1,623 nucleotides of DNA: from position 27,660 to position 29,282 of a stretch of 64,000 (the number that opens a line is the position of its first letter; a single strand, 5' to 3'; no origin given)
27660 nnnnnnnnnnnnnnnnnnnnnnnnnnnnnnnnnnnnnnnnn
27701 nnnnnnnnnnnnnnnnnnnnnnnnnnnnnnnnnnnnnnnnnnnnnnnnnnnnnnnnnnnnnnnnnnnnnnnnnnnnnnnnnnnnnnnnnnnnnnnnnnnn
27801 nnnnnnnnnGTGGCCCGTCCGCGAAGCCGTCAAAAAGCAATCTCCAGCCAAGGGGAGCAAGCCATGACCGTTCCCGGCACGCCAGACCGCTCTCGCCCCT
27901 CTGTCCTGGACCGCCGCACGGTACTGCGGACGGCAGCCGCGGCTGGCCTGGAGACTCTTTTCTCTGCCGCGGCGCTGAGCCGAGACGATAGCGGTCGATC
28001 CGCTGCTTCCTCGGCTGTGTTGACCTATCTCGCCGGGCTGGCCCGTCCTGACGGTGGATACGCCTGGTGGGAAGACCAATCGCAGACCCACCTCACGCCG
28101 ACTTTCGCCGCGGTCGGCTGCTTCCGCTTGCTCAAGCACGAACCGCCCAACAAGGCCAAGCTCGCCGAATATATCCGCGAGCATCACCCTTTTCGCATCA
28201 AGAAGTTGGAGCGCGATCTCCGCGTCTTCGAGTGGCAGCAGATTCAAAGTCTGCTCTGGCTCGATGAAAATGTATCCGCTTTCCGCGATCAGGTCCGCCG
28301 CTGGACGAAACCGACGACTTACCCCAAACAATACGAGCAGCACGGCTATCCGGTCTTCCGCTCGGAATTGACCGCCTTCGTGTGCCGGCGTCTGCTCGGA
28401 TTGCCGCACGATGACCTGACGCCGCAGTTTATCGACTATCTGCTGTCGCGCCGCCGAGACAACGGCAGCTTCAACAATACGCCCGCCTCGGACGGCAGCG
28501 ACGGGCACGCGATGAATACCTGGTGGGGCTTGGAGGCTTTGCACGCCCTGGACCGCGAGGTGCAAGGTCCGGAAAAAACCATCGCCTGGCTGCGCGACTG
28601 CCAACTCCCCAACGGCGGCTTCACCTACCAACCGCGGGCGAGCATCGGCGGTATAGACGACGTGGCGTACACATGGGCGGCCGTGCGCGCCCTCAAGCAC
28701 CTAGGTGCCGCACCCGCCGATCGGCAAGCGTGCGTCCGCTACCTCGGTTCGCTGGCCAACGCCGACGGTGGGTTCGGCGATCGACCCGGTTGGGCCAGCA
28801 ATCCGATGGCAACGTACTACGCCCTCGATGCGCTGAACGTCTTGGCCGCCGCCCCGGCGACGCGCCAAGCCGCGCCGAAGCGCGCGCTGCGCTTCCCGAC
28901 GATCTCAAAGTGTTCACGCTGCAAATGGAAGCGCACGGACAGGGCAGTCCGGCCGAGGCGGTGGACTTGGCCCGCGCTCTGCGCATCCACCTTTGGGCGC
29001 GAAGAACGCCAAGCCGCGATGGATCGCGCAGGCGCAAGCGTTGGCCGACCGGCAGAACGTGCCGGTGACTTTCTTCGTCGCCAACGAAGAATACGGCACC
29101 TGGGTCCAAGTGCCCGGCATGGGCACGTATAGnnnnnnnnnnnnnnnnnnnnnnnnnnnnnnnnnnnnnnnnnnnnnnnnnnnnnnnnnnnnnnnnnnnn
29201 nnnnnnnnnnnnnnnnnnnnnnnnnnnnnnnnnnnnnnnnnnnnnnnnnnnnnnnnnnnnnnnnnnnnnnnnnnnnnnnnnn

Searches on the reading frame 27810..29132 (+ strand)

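Call 9: search_protein_families(library=pfam, proteins=[window:27810-29132:+], max_evalue=0.01)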
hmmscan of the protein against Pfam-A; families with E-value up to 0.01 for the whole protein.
window:27810-29132:+ (440 aa): 3 families
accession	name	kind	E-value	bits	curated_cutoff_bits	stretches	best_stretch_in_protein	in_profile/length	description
PF00432.27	Prenyltrans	-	1.6e-16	61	26.5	1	61-347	46-290/304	Prenyltransferase alpha-alpha toroid domain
PF13243.12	SQHop_cyclase_C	-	0.002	17.6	26.1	0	281-326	183-230/319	Squalene-hopene cyclase C-terminal domain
PF13249.12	SQHop_cyclase_N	-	0.0038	16.9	26.2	0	254-304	47-93/291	Squalene-hopene cyclase N-terminal domain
